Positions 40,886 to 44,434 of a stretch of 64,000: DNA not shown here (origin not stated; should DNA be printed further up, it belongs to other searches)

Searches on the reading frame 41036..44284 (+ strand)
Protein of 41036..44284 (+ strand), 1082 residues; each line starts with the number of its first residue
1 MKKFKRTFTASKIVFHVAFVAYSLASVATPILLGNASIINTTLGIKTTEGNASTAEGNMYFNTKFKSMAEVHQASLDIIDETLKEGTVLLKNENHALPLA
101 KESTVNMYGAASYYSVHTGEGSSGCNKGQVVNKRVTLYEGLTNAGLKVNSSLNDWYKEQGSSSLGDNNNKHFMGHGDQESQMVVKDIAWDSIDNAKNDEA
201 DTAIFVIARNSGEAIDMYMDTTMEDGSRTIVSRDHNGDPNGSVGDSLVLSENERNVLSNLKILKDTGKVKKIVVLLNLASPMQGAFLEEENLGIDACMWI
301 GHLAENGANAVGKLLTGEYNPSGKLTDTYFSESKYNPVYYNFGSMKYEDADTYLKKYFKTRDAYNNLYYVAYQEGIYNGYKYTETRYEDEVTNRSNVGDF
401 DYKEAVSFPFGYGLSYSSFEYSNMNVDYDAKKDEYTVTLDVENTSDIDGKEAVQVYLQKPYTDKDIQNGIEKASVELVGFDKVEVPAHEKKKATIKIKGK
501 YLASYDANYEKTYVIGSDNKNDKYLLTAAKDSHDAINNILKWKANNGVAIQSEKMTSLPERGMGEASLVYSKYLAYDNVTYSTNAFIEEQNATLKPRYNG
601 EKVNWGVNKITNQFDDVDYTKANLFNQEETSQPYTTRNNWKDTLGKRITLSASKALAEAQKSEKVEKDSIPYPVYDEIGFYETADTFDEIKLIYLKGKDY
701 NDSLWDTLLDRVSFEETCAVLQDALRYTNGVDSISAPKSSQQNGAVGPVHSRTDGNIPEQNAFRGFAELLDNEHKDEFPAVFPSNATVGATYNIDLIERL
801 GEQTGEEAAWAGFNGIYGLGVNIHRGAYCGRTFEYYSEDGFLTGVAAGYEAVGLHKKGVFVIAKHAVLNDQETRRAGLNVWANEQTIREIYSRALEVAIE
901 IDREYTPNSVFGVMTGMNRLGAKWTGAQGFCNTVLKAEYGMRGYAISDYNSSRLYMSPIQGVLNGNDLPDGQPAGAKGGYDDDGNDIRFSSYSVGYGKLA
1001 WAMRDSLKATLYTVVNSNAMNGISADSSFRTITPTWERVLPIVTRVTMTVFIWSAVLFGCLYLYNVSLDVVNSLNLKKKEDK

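Call 6: search_protein_families(library=pfam, proteins=[window:41036-44284:+], max_evalue=0.01)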
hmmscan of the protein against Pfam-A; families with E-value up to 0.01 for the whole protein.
window:41036-44284:+ (1082 aa): 3 families
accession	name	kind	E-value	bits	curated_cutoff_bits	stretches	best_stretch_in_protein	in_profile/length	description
PF01915.27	Glyco_hydro_3_C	-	2e-22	80.6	31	1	87-380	1-200/200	Glycosyl hydrolase family 3 C-terminal domain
PF00933.27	Glyco_hydro_3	-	3.2e-09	37.1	27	1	780-950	83-253/316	Glycosyl hydrolase family 3 N terminal domain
PF14310.12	Fn3-like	-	2.2e-08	34.5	25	1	451-511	1-55/71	Fibronectin type III-like domain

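Call 21: find_related_loci(query=window:41036-44284:+, collection=genome_contigs, flank=10000)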
Query window:41036-44284:+ (1082 aa) in genome_contigs; peptide patterns used: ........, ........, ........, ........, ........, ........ (x = any residue, [..] = any of these).
34 stretches matched a pattern; 2 encode a relative of the query (tblastn E <= 1e-3); 2 distinct loci.
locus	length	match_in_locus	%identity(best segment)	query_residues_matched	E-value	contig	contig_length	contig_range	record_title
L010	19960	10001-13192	66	1-1072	0e+0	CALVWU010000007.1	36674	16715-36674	MAG: uncultured Clostridia bacterium isolate BRZ_GG__bin100 genome assembly, contig: BRZ_GG__NODE_1590_length_36674_cov_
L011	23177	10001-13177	61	3-1058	0e+0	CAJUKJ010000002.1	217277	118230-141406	MAG TPA_asm: uncultured Christensenellaceae bacterium isolate MGBC157705 genome assembly, contig: MGBC157705.2, whole ge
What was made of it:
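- Tried and rejected: The second scan, with the GH3 protein, gave only two distant MAGs: uncultured Clostridia and Christensenellaceae, 61-66% identity (call 21).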
